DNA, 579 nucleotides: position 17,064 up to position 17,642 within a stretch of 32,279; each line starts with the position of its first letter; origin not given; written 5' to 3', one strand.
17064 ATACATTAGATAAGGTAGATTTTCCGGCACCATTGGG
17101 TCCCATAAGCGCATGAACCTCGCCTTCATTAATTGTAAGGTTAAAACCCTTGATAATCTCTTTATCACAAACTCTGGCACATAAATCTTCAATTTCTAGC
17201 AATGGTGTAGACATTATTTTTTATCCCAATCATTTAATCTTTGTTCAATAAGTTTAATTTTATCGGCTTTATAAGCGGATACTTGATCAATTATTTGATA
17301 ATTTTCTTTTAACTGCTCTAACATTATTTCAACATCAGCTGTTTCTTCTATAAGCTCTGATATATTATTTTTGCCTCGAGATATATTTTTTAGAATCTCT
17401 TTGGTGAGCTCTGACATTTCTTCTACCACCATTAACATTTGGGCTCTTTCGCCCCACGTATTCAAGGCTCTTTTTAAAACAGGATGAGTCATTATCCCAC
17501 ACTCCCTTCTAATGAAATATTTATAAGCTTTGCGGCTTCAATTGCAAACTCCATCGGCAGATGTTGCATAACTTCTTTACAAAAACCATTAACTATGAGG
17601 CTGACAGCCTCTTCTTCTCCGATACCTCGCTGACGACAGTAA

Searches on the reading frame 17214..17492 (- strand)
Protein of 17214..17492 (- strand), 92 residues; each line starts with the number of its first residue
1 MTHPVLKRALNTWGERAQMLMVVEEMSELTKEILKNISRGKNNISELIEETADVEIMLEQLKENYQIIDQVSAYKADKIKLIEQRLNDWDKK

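Call 59: search_protein_families(library=pfam, proteins=[window:17214-17492:-], max_evalue=0.05)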
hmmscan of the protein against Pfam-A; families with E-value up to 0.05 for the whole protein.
window:17214-17492:- (92 aa): 4 families
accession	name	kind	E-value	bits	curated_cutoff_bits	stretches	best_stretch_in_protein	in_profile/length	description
PF06156.18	YabA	-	0.0046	18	30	1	16-80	3-67/103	Initiation control protein YabA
PF24984.1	HEAT_EF3_GNC1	-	0.0052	17.6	27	0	2-32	19-53/91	Elongation factor 3/GNC1 HEAT repeat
PF06419.17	COG6_N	-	0.02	15.5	27.4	1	22-71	48-97/114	Conserved oligomeric complex COG6, N-terminal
PF09442.15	DUF2018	-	0.033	15.7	25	1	40-88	21-69/83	Domain of unknown function (DUF2018)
